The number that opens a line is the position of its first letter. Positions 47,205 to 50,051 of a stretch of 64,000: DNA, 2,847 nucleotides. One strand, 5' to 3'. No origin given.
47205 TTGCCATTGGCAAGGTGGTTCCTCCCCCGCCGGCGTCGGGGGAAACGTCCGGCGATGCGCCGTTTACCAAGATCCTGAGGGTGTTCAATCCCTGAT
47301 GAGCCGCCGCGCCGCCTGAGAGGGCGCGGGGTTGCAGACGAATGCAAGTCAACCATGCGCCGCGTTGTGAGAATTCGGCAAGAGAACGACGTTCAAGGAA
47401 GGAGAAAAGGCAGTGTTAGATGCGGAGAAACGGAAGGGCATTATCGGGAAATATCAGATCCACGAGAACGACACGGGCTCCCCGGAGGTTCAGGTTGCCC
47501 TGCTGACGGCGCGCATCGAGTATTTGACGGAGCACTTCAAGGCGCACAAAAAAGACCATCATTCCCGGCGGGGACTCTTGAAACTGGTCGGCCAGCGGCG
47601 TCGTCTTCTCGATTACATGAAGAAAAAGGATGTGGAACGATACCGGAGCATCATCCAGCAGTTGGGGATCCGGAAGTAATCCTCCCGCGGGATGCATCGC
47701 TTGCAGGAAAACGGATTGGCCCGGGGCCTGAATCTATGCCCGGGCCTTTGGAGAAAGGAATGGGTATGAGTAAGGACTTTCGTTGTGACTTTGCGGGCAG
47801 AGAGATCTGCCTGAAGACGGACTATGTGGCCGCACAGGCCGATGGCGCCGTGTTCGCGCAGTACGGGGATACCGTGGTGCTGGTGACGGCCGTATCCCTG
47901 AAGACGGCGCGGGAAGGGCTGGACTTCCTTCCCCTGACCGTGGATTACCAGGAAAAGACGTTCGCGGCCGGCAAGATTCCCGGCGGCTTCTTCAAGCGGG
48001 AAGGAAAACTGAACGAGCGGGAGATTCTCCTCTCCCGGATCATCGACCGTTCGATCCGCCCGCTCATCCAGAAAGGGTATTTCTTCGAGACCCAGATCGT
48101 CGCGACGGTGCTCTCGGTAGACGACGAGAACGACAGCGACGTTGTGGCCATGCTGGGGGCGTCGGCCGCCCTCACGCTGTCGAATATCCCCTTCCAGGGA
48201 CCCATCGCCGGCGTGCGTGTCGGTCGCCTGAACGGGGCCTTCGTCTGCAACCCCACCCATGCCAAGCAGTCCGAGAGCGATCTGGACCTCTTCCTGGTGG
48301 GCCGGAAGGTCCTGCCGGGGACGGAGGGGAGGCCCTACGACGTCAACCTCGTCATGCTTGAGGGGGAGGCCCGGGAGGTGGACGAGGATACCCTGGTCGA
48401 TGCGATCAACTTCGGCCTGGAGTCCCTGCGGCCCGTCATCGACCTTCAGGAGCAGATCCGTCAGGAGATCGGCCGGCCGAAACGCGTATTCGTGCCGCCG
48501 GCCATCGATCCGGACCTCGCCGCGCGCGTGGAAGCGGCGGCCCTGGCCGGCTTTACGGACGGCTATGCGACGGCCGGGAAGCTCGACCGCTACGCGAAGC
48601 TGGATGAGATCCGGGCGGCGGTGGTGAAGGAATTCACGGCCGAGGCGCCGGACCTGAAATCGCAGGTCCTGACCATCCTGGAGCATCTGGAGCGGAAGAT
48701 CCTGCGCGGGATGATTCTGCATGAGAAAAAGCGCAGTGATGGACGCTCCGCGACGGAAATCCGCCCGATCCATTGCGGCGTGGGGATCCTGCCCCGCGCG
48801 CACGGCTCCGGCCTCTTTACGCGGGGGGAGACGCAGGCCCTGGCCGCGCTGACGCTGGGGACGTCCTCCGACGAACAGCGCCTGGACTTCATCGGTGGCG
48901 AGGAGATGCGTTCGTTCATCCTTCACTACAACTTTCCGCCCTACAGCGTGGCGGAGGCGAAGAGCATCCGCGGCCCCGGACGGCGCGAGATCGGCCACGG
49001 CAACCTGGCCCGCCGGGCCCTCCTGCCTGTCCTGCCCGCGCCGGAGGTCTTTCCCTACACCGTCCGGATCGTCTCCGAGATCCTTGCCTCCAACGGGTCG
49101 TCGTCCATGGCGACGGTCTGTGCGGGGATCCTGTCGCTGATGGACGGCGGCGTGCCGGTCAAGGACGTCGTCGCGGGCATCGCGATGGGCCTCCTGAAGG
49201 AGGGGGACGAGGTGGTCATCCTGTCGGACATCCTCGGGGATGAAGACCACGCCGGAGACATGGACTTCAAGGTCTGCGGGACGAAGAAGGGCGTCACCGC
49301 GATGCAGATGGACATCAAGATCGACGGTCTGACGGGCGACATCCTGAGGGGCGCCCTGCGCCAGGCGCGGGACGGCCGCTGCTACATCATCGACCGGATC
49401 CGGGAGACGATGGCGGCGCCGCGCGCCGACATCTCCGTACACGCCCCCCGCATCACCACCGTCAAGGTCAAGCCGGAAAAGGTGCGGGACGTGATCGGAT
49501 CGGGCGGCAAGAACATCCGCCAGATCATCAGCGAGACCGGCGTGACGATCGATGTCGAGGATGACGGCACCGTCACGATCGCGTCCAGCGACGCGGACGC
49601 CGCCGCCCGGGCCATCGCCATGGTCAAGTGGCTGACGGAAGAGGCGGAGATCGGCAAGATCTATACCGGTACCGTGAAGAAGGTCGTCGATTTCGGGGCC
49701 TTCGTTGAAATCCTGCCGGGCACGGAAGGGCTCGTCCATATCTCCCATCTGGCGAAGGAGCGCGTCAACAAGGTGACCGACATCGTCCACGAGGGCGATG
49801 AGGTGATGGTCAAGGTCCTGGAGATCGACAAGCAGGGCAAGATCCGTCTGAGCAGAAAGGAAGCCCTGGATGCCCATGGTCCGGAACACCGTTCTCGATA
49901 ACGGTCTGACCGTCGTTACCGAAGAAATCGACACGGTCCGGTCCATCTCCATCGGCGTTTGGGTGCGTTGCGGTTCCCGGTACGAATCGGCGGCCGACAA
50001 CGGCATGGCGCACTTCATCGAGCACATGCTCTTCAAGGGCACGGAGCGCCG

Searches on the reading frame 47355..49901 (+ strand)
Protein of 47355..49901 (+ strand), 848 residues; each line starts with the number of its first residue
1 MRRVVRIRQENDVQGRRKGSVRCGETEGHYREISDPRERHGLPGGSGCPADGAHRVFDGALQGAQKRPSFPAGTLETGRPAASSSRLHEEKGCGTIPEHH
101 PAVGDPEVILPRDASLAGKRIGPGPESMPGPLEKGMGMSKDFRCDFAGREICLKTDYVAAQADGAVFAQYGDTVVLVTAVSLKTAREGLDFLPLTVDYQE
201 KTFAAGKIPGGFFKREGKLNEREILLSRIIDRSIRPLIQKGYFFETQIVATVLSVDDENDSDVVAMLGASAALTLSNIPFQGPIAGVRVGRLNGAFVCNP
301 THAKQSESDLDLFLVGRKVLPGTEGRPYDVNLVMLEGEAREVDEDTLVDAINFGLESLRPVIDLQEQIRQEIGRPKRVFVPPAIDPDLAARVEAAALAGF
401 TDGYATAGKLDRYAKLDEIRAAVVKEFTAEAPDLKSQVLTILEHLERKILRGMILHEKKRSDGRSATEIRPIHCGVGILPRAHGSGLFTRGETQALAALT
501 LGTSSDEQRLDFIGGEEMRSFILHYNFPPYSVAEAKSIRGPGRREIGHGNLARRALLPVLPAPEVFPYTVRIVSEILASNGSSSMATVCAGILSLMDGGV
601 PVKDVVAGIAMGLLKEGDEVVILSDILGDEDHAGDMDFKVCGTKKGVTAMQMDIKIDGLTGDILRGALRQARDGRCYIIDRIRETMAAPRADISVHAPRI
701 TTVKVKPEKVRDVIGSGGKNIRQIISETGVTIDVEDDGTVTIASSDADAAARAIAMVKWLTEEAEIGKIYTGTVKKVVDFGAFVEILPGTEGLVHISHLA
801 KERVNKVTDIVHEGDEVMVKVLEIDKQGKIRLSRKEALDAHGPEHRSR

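Call 15: search_protein_families(library=pfam, proteins=[window:47355-49901:+], max_evalue=0.001)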
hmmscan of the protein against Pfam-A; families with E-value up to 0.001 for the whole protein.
window:47355-49901:+ (848 aa): 5 families
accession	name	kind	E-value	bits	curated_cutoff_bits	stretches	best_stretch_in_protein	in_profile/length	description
PF01138.27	RNase_PH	-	4.2e-54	182.9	25.5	2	148-279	2-130/130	3' exoribonuclease family, domain 1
PF00575.29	S1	-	4.1e-20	72.4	22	1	764-835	2-74/74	S1 RNA binding domain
PF03725.20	RNase_PH_C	-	9.2e-17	61.2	20.8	2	282-356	1-66/67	3' exoribonuclease family, domain 2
PF03726.19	PNPase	-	4.3e-14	53.2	24.6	1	388-465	2-81/81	Polyribonucleotide nucleotidyltransferase, RNA binding domain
PF00013.35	KH_1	-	2.1e-12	47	21.5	1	701-757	2-64/66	KH domain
